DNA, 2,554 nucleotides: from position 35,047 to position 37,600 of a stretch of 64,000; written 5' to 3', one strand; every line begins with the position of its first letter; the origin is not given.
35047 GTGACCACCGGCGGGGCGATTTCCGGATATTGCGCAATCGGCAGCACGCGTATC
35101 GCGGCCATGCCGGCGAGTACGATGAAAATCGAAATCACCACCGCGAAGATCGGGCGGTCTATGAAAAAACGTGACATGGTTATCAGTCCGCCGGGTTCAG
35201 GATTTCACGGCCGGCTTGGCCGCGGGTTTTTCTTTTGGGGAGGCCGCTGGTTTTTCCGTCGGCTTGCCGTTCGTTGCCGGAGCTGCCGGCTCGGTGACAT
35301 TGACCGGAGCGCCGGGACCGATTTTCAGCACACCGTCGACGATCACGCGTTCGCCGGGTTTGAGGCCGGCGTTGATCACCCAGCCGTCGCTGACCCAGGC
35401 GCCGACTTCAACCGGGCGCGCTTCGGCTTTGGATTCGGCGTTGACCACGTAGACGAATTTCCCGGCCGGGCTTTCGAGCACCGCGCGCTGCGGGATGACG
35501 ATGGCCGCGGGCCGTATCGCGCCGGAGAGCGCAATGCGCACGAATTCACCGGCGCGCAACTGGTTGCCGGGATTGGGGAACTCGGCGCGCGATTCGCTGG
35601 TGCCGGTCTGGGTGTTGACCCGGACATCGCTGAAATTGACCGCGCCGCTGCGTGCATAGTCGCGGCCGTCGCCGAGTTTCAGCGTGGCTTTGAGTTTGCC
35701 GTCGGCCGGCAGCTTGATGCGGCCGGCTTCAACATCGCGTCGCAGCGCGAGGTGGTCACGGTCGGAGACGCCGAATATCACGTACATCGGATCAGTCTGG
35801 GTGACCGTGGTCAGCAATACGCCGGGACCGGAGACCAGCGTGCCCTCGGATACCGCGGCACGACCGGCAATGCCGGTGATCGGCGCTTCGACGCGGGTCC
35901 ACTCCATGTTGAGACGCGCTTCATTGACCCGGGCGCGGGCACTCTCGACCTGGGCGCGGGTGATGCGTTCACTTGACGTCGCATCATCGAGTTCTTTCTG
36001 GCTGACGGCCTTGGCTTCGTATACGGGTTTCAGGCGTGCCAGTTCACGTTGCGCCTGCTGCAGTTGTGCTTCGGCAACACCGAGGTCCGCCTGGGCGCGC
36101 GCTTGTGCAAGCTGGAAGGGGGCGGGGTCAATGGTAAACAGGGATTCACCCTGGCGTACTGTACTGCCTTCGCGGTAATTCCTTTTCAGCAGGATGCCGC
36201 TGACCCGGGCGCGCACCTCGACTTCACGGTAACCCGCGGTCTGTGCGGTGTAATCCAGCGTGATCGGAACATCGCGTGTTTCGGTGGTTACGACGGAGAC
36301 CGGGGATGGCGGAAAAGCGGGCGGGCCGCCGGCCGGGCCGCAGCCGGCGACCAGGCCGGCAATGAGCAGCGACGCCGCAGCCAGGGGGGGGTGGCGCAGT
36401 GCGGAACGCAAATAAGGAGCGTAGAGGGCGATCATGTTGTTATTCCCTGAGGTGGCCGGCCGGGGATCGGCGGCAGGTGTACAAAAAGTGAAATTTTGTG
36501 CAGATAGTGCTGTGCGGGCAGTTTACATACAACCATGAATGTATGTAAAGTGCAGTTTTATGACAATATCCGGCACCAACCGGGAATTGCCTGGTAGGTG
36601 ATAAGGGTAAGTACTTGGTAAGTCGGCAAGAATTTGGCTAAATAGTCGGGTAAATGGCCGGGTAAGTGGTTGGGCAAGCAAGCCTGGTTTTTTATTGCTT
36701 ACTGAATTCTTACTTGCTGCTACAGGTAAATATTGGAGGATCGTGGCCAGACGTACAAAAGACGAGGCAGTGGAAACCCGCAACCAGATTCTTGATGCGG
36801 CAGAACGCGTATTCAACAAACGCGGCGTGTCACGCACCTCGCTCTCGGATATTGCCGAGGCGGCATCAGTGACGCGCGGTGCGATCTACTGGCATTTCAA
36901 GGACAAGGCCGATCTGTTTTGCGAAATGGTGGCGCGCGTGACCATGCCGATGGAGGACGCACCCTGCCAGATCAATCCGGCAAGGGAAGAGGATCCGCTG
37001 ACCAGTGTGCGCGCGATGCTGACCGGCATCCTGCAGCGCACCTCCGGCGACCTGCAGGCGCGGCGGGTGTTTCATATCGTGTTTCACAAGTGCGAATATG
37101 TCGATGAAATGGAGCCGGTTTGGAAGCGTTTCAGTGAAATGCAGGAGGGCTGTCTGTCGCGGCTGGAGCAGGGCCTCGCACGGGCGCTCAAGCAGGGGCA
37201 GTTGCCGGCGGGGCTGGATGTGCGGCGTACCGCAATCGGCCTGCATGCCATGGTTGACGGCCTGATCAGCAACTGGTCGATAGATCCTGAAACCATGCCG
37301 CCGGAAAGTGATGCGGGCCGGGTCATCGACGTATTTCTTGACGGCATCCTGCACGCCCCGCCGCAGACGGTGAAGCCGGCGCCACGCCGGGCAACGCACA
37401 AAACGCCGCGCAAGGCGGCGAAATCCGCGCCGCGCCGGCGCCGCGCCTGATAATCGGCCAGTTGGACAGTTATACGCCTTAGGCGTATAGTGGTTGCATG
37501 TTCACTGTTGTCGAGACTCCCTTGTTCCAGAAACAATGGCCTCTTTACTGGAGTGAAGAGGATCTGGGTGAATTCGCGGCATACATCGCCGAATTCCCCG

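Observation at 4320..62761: Recurrent AT-rich box of about 20 bp, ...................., with at least 11 copies in a 64% GC window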

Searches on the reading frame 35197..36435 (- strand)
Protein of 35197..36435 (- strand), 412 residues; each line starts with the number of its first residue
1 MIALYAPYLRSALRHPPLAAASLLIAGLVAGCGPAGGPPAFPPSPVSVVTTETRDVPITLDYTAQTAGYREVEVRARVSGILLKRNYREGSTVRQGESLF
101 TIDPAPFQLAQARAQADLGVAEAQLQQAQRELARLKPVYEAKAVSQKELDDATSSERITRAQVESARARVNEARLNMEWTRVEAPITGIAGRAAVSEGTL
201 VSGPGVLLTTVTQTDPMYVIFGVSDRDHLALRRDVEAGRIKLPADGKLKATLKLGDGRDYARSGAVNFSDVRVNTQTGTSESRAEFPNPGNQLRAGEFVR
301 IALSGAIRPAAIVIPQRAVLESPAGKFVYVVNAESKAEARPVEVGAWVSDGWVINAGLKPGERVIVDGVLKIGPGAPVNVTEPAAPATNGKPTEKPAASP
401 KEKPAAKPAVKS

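Call 29: search_protein_families(library=pfam, proteins=[window:35197-36435:-])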
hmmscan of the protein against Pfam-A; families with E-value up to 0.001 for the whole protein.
window:35197-36435:- (412 aa): 3 families
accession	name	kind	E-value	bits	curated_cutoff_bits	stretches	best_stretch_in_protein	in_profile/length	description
PF16576.10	HlyD_D23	-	8.3e-14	51.8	30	1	122-299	53-214/214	Barrel-sandwich domain of CusB or HlyD membrane-fusion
PF13437.12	HlyD_3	-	4.8e-08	34.1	22.2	1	74-127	2-49/106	HlyD family secretion protein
PF00529.27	CusB_dom_1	-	0.00086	19.9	26.5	0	193-366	12-89/89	Cation efflux system protein CusB domain 1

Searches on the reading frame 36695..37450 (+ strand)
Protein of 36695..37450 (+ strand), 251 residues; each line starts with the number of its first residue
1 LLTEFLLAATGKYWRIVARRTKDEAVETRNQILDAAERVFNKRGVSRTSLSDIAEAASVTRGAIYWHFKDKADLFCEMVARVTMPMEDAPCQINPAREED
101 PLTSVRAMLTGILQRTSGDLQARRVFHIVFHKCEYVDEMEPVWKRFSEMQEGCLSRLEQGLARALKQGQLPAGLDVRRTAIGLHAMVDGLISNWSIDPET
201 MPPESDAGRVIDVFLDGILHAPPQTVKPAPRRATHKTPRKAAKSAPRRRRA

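Call 29: search_protein_families(library=pfam, proteins=[window:36695-37450:+])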
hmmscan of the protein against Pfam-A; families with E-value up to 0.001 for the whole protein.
window:36695-37450:+ (251 aa): 4 families
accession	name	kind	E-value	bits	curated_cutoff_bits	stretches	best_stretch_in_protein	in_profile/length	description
PF08361.16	TetR_C_2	-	9.1e-23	81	22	1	100-216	1-117/121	MAATS-type transcriptional repressor, C-terminal region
PF00440.29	TetR_N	-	1.3e-18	66.9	24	1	32-77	1-46/47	Bacterial regulatory proteins, tetR family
PF13977.11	TetR_C_6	-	2.4e-10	41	27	1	142-219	39-114/115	BetI-type transcriptional repressor, C-terminal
PF16925.10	TetR_C_13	-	0.00029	21.7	27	1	134-193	33-92/109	Tetracyclin repressor-like, C-terminal domain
